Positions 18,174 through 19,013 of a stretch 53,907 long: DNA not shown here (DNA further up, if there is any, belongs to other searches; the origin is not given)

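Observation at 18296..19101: Cys-studded MarR regulator plus an unlisted 15-codon tetracysteine micro-ORF (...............)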

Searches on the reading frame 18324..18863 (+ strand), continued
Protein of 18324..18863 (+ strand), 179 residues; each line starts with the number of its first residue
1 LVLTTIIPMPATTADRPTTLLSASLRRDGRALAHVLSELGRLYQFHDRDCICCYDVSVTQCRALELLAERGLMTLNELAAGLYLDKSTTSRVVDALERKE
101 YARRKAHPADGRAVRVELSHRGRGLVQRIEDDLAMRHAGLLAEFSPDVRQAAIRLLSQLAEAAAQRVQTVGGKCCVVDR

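Call 16: find_related_loci(query=A2, collection=metagenome_contigs, flank=2500)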
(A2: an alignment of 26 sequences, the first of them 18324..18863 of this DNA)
Query A2 (179 aa) in metagenome_contigs; peptide patterns used: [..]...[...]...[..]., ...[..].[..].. (x = any residue, [..] = any of these).
600 stretches matched a pattern (row limit reached: there are more); 542 encode a relative of the query (tblastn E <= 1e-3); the best 80 are kept; 80 distinct loci.
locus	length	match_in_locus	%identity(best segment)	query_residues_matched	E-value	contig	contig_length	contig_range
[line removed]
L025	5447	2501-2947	58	29-177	7e-56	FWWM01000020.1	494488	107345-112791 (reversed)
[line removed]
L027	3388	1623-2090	58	24-179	4e-52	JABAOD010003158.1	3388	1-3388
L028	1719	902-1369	57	24-179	8e-53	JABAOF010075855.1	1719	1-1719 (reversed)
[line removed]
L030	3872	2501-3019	53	10-177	7e-51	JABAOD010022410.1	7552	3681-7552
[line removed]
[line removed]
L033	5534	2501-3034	56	4-177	2e-50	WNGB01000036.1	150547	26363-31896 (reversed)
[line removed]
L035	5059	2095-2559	54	22-176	6e-50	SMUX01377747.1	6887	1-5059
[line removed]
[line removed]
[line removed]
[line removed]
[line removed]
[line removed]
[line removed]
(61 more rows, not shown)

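Call 21: search_protein_families(library=ncbifam, proteins=[L004:3602-4468:+], max_evalue=0.00001)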
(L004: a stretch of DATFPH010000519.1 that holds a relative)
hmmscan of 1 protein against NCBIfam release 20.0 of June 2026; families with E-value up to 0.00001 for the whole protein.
L004:3602-4468:+ (288 aa): 35 families (the best 25 are shown)
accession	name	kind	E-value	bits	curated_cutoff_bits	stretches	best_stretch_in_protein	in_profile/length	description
NF008823.0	PRK11873.1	subfamily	8e-110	366.6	263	1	19-287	5-269/272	arsenite methyltransferase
NF041537.1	ArsM_AhpD_UU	exception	1.4e-51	175.3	510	1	55-244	38-227/345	arsenite methyltransferase/AhpD domain selenoprotein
NF047649.1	MTase_UXPK_star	exception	1.4e-48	165.4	460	1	20-244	12-228/283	methyltransferase/UXPK-star double selenoprotein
NF041536.1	ArsM_DUF2284_UU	exception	3.9e-46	157.3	575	1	62-244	45-227/459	arsenite methyltransferase/DUF2284 domain selenoprotein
NF040538.1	methyl_ArsM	equivalog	5.4e-46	157.4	500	2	151-245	159-256/356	arsinothricin biosynthesis methyltransferase ArsM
NF045667.1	MTase_DVU1556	equivalog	2.5e-28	99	155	1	87-244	16-165/213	DVU_1556 family methyltransferase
NF038099.1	AsSugarArsM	exception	1.4e-27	96.7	400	1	75-256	40-230/321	arsenosugar biosynthesis arsenite methyltransferase ArsM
NF040539.1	AST_met_ArsM_2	exception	1.5e-22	80.7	240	1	95-245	58-211/262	putative arsinothricin biosynthesis methyltransferase ArsM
TIGR02072.1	BioC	equivalog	1.8e-17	64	184.95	1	94-249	35-181/244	malonyl-ACP O-methyltransferase BioC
NF001240.0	PRK00216.1-1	equivalog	3e-17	62.5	378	1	88-198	58-169/251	bifunctional demethylmenaquinone methyltransferase/2-methoxy-6-polyprenyl-1,4-benzoquinol methylase UbiE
NF001244.0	PRK00216.1-5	equivalog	1.2e-14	54.2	216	1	91-201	46-157/236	bifunctional demethylmenaquinone methyltransferase/2-methoxy-6-polyprenyl-1,4-benzoquinol methylase UbiE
NF007610.0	PRK10258.1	equivalog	2.3e-14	53.3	342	1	91-212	40-152/251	malonyl-ACP O-methyltransferase BioC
NF052510.1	methyltran_MpqE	exception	3.1e-14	52.9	335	1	88-196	41-150/234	methyl-plastoquinone biosynthesis methyltransferase MpqE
NF043040.1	corrin_prot_MT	hypoth_equivalog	3.4e-14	52.8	180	1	90-205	37-155/216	corrinoid protein-associated methyltransferase CpaM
TIGR02752.1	MenG_heptapren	equivalog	6.3e-14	52.1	419.85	1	90-197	42-149/231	demethylmenaquinone methyltransferase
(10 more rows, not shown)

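Call 27: find_encoding_contigs(protein=P0014, flank=3000, max_places=3)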
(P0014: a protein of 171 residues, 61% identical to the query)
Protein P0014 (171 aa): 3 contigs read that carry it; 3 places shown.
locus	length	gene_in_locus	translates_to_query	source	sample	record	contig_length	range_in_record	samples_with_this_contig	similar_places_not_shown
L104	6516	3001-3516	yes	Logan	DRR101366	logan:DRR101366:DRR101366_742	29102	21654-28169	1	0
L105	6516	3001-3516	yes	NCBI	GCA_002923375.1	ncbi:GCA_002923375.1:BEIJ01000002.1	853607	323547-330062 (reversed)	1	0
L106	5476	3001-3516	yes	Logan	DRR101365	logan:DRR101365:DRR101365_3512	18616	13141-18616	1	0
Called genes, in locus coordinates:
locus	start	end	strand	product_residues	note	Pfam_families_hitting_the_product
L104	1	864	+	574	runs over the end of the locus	-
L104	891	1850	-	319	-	-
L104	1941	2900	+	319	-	PF13414:TPR_11 (faint), PF13371:TPR_9 (faint), PF13432:TPR_16 (faint), PF13424:TPR_12 (faint), PF13428:TPR_14 (weak), PF00515:TPR_1 (weak), PF07719:TPR_2 (weak), PF13181:TPR_8 (weak), +3 more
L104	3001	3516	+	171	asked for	PF22381:Staph_reg_Sar_Rot (weak), PF01047:MarR, PF01978:TrmB, PF12802:MarR_2, PF13463:HTH_27, PF09339:HTH_IclR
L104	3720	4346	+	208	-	PF01209:Ubie_methyltran, PF13489:Methyltransf_23, PF13847:Methyltransf_31, PF08241:Methyltransf_11, PF08242:Methyltransf_12, PF13649:Methyltransf_25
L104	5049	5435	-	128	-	-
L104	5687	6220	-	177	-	-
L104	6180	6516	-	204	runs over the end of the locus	-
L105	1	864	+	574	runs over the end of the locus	-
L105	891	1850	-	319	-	-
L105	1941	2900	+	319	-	PF13414:TPR_11 (faint), PF13371:TPR_9 (faint), PF13432:TPR_16 (faint), PF13424:TPR_12 (faint), PF13428:TPR_14 (weak), PF00515:TPR_1 (weak), PF07719:TPR_2 (weak), PF13181:TPR_8 (weak), +3 more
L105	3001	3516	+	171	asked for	PF22381:Staph_reg_Sar_Rot (weak), PF01047:MarR, PF01978:TrmB, PF12802:MarR_2, PF13463:HTH_27, PF09339:HTH_IclR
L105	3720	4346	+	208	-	PF01209:Ubie_methyltran, PF13489:Methyltransf_23, PF13847:Methyltransf_31, PF08241:Methyltransf_11, PF08242:Methyltransf_12, PF13649:Methyltransf_25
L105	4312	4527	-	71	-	-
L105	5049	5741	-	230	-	-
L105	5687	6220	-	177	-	-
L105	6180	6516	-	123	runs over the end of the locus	-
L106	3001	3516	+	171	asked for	PF22381:Staph_reg_Sar_Rot (weak), PF01047:MarR, PF01978:TrmB, PF12802:MarR_2, PF13463:HTH_27, PF09339:HTH_IclR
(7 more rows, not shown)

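Call 28: find_encoding_contigs(protein=P0007, flank=3000, max_places=3)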
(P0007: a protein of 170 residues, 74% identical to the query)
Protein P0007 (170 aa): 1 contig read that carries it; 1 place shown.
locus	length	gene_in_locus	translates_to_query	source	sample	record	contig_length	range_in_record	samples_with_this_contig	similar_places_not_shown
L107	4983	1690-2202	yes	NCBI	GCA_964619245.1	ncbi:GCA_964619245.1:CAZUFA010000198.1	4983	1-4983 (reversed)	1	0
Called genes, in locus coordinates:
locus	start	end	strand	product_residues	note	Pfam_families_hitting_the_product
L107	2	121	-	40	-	?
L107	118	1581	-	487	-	PF05195:AMP_N, PF00557:Peptidase_M24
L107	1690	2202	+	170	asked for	PF01047:MarR, PF12802:MarR_2, PF09339:HTH_IclR (weak), PF13463:HTH_27 (weak)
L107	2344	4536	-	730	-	PF07676:PD40 (faint), PF26550:Tricorn_2nd (faint), PF26549:Tricorn_N (weak), PF00930:DPPIV_N, PF02129:Peptidase_S15 (faint), PF20434:BD-FAE, PF01738:DLH, PF00326:Peptidase_S9, +1 more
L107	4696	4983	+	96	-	?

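Call 31: find_encoding_contigs(protein=P0011, flank=2000, max_places=2)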
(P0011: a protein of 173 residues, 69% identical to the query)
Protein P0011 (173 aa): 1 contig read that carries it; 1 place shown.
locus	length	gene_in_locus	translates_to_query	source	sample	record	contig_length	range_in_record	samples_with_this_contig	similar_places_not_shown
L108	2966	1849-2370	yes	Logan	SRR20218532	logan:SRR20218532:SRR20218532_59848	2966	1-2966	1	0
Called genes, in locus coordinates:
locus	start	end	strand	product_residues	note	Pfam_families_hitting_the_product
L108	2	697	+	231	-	?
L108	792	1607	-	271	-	PF01436:NHL (weak)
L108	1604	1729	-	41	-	-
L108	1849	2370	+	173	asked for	PF01047:MarR, PF12802:MarR_2, PF13463:HTH_27 (weak), PF09339:HTH_IclR (weak)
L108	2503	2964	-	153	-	?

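Call 32: find_encoding_contigs(protein=P0012, flank=2000, max_places=2)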
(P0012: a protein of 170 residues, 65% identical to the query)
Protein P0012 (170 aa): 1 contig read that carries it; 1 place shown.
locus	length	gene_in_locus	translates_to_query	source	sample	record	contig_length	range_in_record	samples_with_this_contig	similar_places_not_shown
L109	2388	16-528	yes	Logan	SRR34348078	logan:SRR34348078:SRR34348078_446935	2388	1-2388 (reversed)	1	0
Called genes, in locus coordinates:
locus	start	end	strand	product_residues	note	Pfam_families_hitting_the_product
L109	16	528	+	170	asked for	PF13463:HTH_27 (faint), PF01047:MarR, PF12802:MarR_2, PF09339:HTH_IclR (weak)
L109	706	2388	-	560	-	?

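Call 33: find_encoding_contigs(protein=P0001, flank=3000, max_places=2)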
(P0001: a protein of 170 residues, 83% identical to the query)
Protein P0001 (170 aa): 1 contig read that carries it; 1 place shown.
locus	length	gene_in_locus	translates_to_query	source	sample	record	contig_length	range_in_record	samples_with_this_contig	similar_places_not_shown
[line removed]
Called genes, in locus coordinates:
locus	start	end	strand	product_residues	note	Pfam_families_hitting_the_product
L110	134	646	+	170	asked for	PF22381:Staph_reg_Sar_Rot (weak), PF01047:MarR, PF12802:MarR_2, PF09339:HTH_IclR (weak)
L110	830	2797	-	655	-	PF07676:PD40 (faint), PF26549:Tricorn_N (weak), PF26550:Tricorn_2nd (weak), PF00930:DPPIV_N, PF02129:Peptidase_S15 (faint), PF20434:BD-FAE (faint), PF00326:Peptidase_S9, PF01738:DLH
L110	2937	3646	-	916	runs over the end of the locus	?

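Call 34: find_encoding_contigs(protein=P0003, flank=3000, max_places=2)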
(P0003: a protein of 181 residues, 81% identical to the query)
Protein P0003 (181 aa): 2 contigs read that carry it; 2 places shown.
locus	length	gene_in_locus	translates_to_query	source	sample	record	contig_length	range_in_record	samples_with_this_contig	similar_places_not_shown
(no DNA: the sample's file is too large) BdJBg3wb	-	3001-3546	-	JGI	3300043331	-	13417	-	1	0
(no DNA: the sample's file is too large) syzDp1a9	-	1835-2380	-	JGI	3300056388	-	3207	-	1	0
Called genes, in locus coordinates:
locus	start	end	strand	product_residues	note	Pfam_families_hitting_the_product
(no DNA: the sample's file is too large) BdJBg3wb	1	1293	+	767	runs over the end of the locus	PF07676:PD40 (weak), PF26549:Tricorn_N (weak), PF00930:DPPIV_N, PF26549:Tricorn_N (weak), PF02129:Peptidase_S15, PF20434:BD-FAE (weak), PF00326:Peptidase_S9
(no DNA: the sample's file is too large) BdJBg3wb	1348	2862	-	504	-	PF05195:AMP_N, PF00557:Peptidase_M24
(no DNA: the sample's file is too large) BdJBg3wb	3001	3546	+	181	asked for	PF12802:MarR_2, PF22381:Staph_reg_Sar_Rot (weak), PF01047:MarR, PF13412:HTH_24 (weak), PF13463:HTH_27 (weak), PF09339:HTH_IclR (weak)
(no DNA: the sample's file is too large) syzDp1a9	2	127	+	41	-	?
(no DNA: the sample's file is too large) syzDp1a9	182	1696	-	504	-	PF05195:AMP_N, PF00557:Peptidase_M24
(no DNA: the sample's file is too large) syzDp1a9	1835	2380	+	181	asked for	PF12802:MarR_2, PF22381:Staph_reg_Sar_Rot (weak), PF01047:MarR, PF13412:HTH_24 (weak), PF13463:HTH_27 (weak), PF09339:HTH_IclR (weak)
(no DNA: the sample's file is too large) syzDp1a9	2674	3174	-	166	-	PF00326:Peptidase_S9, PF01738:DLH, PF20434:BD-FAE (faint)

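Call 39: search_protein_families(library=ncbifam, proteins=[L012:3500-4939:+, L061:2105-3448:+, L087:1248-2468:+, L105:3720-4346:+, L055:1896-3332:+], max_evalue=1e-8)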
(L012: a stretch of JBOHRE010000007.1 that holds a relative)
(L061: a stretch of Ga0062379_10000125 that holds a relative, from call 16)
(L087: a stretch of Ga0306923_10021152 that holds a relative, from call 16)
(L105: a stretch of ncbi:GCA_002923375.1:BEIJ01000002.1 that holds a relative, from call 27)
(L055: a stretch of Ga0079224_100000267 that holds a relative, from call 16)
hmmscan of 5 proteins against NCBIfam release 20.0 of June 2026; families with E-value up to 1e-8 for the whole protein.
L012:3500-4939:+ (479 aa): 2 families
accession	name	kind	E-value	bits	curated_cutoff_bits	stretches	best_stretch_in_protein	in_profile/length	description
NF009409.0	PRK12770.1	subfamily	2.8e-09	36.5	343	0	162-283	122-245/360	putative glutamate synthase subunit beta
TIGR04018.1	Bthiol_YpdA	hypoth_equivalog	4.6e-09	35.5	339.9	0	20-66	2-48/316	YpdA family putative bacillithiol disulfide reductase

L061:2105-3448:+ (447 aa): 26 families (the best 25 are shown)
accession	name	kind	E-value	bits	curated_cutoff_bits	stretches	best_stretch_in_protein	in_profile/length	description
NF008823.0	PRK11873.1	subfamily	1.2e-108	362.7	263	1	178-446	5-269/272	arsenite methyltransferase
NF041537.1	ArsM_AhpD_UU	exception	7.6e-53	179.5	510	1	176-403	9-227/345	arsenite methyltransferase/AhpD domain selenoprotein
NF047649.1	MTase_UXPK_star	exception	2.8e-50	170.9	460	1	168-403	1-228/283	methyltransferase/UXPK-star double selenoprotein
NF041536.1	ArsM_DUF2284_UU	exception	1.7e-45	155.2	575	1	212-404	36-228/459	arsenite methyltransferase/DUF2284 domain selenoprotein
NF040538.1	methyl_ArsM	equivalog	4.1e-44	151.2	500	2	307-405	156-257/356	arsinothricin biosynthesis methyltransferase ArsM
NF040501.1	resist_ArsN2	equivalog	9.7e-41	138.5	125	1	40-170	2-132/133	arsenic resistance N-acetyltransferase ArsN2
NF045667.1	MTase_DVU1556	equivalog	4.3e-27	94.9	155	1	246-404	16-166/213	DVU_1556 family methyltransferase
NF038099.1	AsSugarArsM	exception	4.4e-27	95.1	400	1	235-419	41-234/321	arsenosugar biosynthesis arsenite methyltransferase ArsM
NF040539.1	AST_met_ArsM_2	exception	2e-20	73.7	240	1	255-404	59-211/262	putative arsinothricin biosynthesis methyltransferase ArsM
NF001240.0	PRK00216.1-1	equivalog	8.8e-17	61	378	1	247-357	58-169/251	bifunctional demethylmenaquinone methyltransferase/2-methoxy-6-polyprenyl-1,4-benzoquinol methylase UbiE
TIGR02072.1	BioC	equivalog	8.7e-16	58.5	184.95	1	254-408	36-181/244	malonyl-ACP O-methyltransferase BioC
NF001244.0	PRK00216.1-5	equivalog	4.8e-14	52.2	216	1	250-359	46-156/236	bifunctional demethylmenaquinone methyltransferase/2-methoxy-6-polyprenyl-1,4-benzoquinol methylase UbiE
NF052510.1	methyltran_MpqE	exception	2.5e-13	49.9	335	1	248-355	42-150/234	methyl-plastoquinone biosynthesis methyltransferase MpqE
TIGR01934.1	MenG_MenH_UbiE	subfamily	5.9e-13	48.6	158.35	1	250-359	37-144/223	ubiquinone/menaquinone biosynthesis methyltransferase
TIGR02752.1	MenG_heptapren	equivalog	8.7e-13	48.3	419.85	1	250-356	43-149/231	demethylmenaquinone methyltransferase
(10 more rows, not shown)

L087:1248-2468:+ (406 aa): 3 families
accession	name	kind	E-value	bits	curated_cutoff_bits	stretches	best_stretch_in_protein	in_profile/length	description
TIGR04555.1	sulfite_DH_soxC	equivalog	1.2e-160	534.9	420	1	43-406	37-408/408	sulfite dehydrogenase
NF052245.1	SorA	equivalog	1e-43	149.6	600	1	82-375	67-377/396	SorA family sulfite dehydrogenase catalytic subunit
NF052247.1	SorT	equivalog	2.1e-33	115.7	570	1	103-375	86-366/387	SorT family sulfite dehydrogenase catalytic subunit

L105:3720-4346:+ (208 aa): 17 families
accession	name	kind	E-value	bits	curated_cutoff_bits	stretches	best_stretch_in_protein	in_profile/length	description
NF045667.1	MTase_DVU1556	equivalog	4.6e-22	78.5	155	1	25-145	9-127/213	DVU_1556 family methyltransferase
TIGR01934.1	MenG_MenH_UbiE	subfamily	2.7e-19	69.4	158.35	1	5-148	3-152/223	ubiquinone/menaquinone biosynthesis methyltransferase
NF001241.0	PRK00216.1-2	equivalog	1.2e-18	67.6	327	1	5-150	15-160/231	demethylmenaquinone methyltransferase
NF001244.0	PRK00216.1-5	equivalog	8.6e-18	64.5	216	1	5-147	12-163/236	bifunctional demethylmenaquinone methyltransferase/2-methoxy-6-polyprenyl-1,4-benzoquinol methylase UbiE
NF008823.0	PRK11873.1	subfamily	9.2e-18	64.7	263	1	32-140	71-184/272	arsenite methyltransferase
TIGR02072.1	BioC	equivalog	3.2e-17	63.1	184.95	1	41-153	37-148/244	malonyl-ACP O-methyltransferase BioC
TIGR01983.1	UbiG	equivalog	2.4e-14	53.2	102.95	1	16-144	27-158/228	bifunctional 2-polyprenyl-6-hydroxyphenol methylase/3-demethylubiquinol 3-O-methyltransferase UbiG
NF052510.1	methyltran_MpqE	exception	2.8e-14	53.1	335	1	28-150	36-164/234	methyl-plastoquinone biosynthesis methyltransferase MpqE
NF007610.0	PRK10258.1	equivalog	5.7e-13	48.8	342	1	33-148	37-149/251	malonyl-ACP O-methyltransferase BioC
NF047649.1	MTase_UXPK_star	exception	6e-13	48.5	460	1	33-140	72-184/283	methyltransferase/UXPK-star double selenoprotein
NF001243.0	PRK00216.1-4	equivalog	8.3e-13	48.2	235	1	7-139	13-153/237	demethylmenaquinone methyltransferase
NF043040.1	corrin_prot_MT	hypoth_equivalog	2.2e-12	46.9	180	1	38-139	41-149/216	corrinoid protein-associated methyltransferase CpaM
NF001240.0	PRK00216.1-1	equivalog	4.9e-12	45.4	378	1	27-147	52-178/251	bifunctional demethylmenaquinone methyltransferase/2-methoxy-6-polyprenyl-1,4-benzoquinol methylase UbiE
TIGR02752.1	MenG_heptapren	equivalog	9.2e-12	45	419.85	1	24-139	31-151/231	demethylmenaquinone methyltransferase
NF041537.1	ArsM_AhpD_UU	exception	2e-11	43.3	510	1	34-140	72-183/345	arsenite methyltransferase/AhpD domain selenoprotein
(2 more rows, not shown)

L055:1896-3332:+ (478 aa): 2 families
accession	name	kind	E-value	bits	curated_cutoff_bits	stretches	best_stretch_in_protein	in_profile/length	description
TIGR04018.1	Bthiol_YpdA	hypoth_equivalog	1.5e-09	37.1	339.9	0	39-85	2-48/316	YpdA family putative bacillithiol disulfide reductase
NF040505.1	ArsO_flavin_mono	equivalog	2.9e-09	36.8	425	0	39-252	3-183/346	ArsO family NAD(P)H-dependent flavin-containing monooxygenase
